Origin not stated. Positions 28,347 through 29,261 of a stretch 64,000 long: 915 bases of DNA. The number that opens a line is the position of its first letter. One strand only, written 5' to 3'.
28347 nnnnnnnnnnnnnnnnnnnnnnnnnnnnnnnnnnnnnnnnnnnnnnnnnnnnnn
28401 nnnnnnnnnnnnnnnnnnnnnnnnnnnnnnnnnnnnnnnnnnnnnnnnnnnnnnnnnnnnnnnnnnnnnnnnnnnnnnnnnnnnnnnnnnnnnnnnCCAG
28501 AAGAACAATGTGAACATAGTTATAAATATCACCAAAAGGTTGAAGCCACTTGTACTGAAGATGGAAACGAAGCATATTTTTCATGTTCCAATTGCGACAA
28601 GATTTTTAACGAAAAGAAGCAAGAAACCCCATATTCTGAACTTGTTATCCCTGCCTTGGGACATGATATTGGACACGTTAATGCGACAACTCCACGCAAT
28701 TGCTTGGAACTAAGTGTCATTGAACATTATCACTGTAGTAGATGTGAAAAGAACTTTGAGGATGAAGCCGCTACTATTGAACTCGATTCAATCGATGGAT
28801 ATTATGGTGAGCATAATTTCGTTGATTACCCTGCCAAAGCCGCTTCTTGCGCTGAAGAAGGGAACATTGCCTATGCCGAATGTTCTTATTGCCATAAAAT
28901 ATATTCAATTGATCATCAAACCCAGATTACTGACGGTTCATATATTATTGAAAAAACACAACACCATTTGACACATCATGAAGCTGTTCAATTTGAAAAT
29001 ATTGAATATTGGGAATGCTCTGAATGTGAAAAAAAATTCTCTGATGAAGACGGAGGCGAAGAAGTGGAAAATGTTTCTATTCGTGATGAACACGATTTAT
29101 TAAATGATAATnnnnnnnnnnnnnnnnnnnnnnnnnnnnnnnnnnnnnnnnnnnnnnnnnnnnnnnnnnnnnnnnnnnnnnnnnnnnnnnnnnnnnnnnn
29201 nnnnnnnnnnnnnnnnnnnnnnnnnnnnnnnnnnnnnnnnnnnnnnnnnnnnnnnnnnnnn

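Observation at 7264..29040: A recurring Cys/His mini-module near the N-termini of three different exported proteins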

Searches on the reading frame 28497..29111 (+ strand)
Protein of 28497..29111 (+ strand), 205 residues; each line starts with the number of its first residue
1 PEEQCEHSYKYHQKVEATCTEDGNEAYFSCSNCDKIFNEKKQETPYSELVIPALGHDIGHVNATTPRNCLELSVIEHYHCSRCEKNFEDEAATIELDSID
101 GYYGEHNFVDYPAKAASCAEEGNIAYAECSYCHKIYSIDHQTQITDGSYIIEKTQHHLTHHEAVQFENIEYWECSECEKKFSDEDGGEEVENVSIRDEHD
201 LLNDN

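Call 7: search_solved_structures(query=window:28500-29093:+, max_evalue=10)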
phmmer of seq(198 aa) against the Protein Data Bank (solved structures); distinct sequences matched with E-value up to 10: 4.
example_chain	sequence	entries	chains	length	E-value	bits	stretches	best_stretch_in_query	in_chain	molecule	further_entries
9qa6_A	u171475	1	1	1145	0.00058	22.9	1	12-60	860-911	IgA protease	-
4z7c_A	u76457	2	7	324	0.25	14.3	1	125-197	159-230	Diphosphomevalonate decarboxylase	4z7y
5gmd_A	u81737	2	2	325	0.25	14.3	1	125-197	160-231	Diphosphomevalonate decarboxylase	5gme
1x6h_A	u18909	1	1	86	1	12.3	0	22-40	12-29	Transcriptional repressor CTCF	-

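Call 8: search_solved_structures(query=window:28500-29093:+, max_evalue=0.01, show_alignments=1)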
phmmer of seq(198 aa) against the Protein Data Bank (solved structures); distinct sequences matched with E-value up to 0.01: 1.
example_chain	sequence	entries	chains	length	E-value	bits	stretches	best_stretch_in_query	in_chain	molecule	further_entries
9qa6_A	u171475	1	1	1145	0.00058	22.9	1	12-60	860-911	IgA protease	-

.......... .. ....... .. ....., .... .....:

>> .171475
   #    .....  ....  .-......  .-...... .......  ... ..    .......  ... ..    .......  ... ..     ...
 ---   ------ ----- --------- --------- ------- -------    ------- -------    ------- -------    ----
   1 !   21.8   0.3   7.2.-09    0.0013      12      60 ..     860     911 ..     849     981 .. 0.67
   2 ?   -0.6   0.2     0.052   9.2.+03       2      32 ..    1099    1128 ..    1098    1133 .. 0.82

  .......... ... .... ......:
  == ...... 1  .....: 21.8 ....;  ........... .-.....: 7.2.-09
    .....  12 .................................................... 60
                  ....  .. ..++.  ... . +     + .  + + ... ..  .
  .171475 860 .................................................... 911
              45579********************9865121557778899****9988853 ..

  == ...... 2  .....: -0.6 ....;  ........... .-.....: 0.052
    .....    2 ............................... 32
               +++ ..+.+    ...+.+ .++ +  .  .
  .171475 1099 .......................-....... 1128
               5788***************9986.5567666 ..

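Call 13: find_homologous_proteins(query=window:28500-29093:+, max_evalue=0.001)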
Query seq(198 aa) (198 aa): 17 proteins with E <= 0.001 among 50 candidates.
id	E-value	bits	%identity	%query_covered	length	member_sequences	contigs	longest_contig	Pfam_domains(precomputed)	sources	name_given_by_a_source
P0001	1.8e-23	101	36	84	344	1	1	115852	-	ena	-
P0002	8.2e-19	86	32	91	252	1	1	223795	PF07523.19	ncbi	ncbi:MAG: bacterial Ig-like domain-containing protein, partial [Bacilli bacterium]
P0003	2.1e-14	72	38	62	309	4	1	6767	-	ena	-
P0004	2.0e-12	65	47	42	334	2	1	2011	-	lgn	-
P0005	4.2e-12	64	31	88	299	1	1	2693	-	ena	-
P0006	1.3e-10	59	40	39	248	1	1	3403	PF18439.8,PF07874.18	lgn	-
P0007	3.0e-10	58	31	66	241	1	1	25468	-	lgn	-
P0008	4.3e-9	54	42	48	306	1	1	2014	-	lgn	-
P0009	3.5e-7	48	39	51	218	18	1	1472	-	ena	-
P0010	3.6e-7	48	36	60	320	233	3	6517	-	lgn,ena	-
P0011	6.3e-7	47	33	59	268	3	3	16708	-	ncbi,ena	-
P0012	2.3e-6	46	37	45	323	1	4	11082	-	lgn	-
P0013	3.7e-6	45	37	46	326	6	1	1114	-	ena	-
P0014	1.9e-5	43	38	51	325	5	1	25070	-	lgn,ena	-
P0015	5.5e-5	41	29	95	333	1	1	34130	PF16250.11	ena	-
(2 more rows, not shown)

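Call 30: predict_structure(alignment_id=A2)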
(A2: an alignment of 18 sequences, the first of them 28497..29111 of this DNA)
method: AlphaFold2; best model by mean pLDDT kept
length: 205 residues; sequences in the alignment: 18
mean_pLDDT: 77.2   pTM: 0.55
mean pLDDT of the five models: 77.2, 77.0, 73.6, 73.0, 71.7
residues with pLDDT >= 90: 88; 70-90: 53; 50-70: 29; < 50: 35
segments of 3 or more residues with pLDDT < 50: 152-162, 185-205
pLDDT, mean of each block of 10 residues (from residue 1): 70 96 94 87 79 97 88 93 97 95 88 82 88 90 76 46 52 63 50 35 32
secondary structure, 60 per line:
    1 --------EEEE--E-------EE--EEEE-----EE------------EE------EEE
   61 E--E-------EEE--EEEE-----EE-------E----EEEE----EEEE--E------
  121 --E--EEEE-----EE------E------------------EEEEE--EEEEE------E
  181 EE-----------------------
elements in order: E9-12 E27-30 E58-61 E72-74 E77-80 E100-103 E108-111 E126-129 E162-166 E169-173 E180-182

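Call 32: fold_search(model_id=the predicted structure, library=pdb)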
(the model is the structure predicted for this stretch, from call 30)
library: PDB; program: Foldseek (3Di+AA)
matches with E <= 10: 136; with E <= 0.001: 0
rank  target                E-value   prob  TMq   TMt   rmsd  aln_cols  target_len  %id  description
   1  8afw_B                5.9e-01  0.06  0.09  0.07  25.0       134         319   10  Tube assembly of Atg18-WT (released 2023-11-01)
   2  1yby_A                7.7e-01  0.03  0.09  0.10  19.3       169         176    7  Conserved hypothetical protein Cth-95 from Clostridium thermocellum (released 2005-02-01)
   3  1ueb_B                1.1e+00  0.04  0.10  0.11  19.4       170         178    8  Crystal structure of translation elongation factor P from Thermus thermophilus HB8 (released 2004-05-25)
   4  3i4n_I                1.2e+00  0.08  0.12  0.19  24.3       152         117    9  8-oxoguanine containing RNA polymerase II elongation complex E (released 2009-09-08)
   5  4c2m_X                1.2e+00  0.03  0.10  0.13  18.6       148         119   11  Structure of RNA polymerase I at 2.8 A resolution (released 2013-10-23)
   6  1ueb_A                1.3e+00  0.03  0.12  0.13  18.6       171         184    7  Crystal structure of translation elongation factor P from Thermus thermophilus HB8 (released 2004-05-25)
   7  3how_I                1.4e+00  0.09  0.13  0.22  24.2       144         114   12  Complete RNA polymerase II elongation complex III with a T-U mismatch and a frayed RNA 3'-uridine (released 2009-07-28)
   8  4c2m_I                1.4e+00  0.03  0.11  0.14  18.4       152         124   11  Structure of RNA polymerase I at 2.8 A resolution (released 2013-10-23)
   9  2ce9_D                1.4e+00  0.02  0.10  0.07  24.0       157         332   11  A WRPW peptide bound to the Groucho-TLE WD40 domain. (released 2006-06-14)
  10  5xog_I                1.6e+00  0.06  0.11  0.19  25.4       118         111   18  RNA Polymerase II elongation complex bound with Spt5 KOW5 and Elf1 (released 2017-08-16)
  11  7o4k_6                2.1e+00  0.11  0.13  0.09  13.8       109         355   12  Yeast TFIIH in the contracted state within the pre-initiation complex (released 2021-06-16)
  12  6blo_I                2.1e+00  0.07  0.13  0.22  24.7       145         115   14  Pol II elongation complex with an abasic lesion at i+1 position (released 2018-02-28)
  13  1twa_I                2.1e+00  0.04  0.12  0.19  24.7       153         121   11  RNA polymerase II complexed with ATP (released 2004-11-16)
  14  8qsz_I                2.2e+00  0.05  0.09  0.16  11.5        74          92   19  Structure of s. pombe RNA polymerase II in complex with DSIF and Rat1/Rai1 (released 2024-10-23)
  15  4yhc_B                2.2e+00  0.02  0.10  0.06  26.0       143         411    6  Crystal structure of the WD40 domain of SCAP from fission yeast (released 2015-04-01)
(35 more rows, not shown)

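Call 66: search_protein_families(library=pfam, proteins=[window:28497-29111:+], max_evalue=10)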
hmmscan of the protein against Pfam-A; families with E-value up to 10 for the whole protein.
window:28497-29111:+ (205 aa): 21 families
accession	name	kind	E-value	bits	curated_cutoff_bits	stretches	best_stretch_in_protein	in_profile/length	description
PF23674.1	RYYR-CCHC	-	0.0013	19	27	3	18-43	30-55/79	RYYR-CCHC domain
PF02892.21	zf-BED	-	0.035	14.6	20.6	1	127-142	17-32/44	BED zinc finger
PF17032.10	Zn_ribbon_15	-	0.074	14.3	28.9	1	22-89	32-64/73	zinc-ribbon family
PF13248.11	Zn_ribbon_3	-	0.082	12.9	27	1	27-35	2-10/26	zinc-ribbon domain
PF23107.1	Zf-C2H2_ZNF451_C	-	0.13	13.3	30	2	155-186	19-53/59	Two consecutive Zinc fingers C2H2 type, ZNF451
PF01428.23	zf-AN1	-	0.2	12.2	27.9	2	117-142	5-29/40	AN1-like Zinc finger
PF13717.11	Zn_ribbon_4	-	0.28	11.6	30.3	1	127-140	3-16/36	zinc-ribbon domain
PF25207.1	DUF7837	-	0.4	11.2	27.8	1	122-135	29-43/47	Domain of unknown function (DUF7837)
PF23137.1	HVO_0758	-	0.4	11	27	1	168-194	17-43/55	HVO_0758 mu-protein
PF00412.28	LIM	-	0.47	11.2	22.9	1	76-98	25-46/58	LIM domain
PF23447.1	DUF7128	-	0.85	10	25.7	1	20-41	5-26/44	Domain of unknown function (DUF7128)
PF20097.4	DUF6487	-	1.2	10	24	0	67-86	42-61/67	Domain of unknown function (DUF6487)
PF10367.15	zf-Vps39_C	-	1.3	9.1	24.7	1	173-183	11-21/41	Vacuolar sorting protein 39 C-terminal zinc finger domain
PF18439.7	zf_UBZ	-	2.6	8.2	25.6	2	76-90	1-15/32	Ubiquitin-Binding Zinc Finger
PF18717.6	CxC4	-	2.7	8.3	26.9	1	127-188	15-67/130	CxC4 like cysteine cluster associated with KDZ transposases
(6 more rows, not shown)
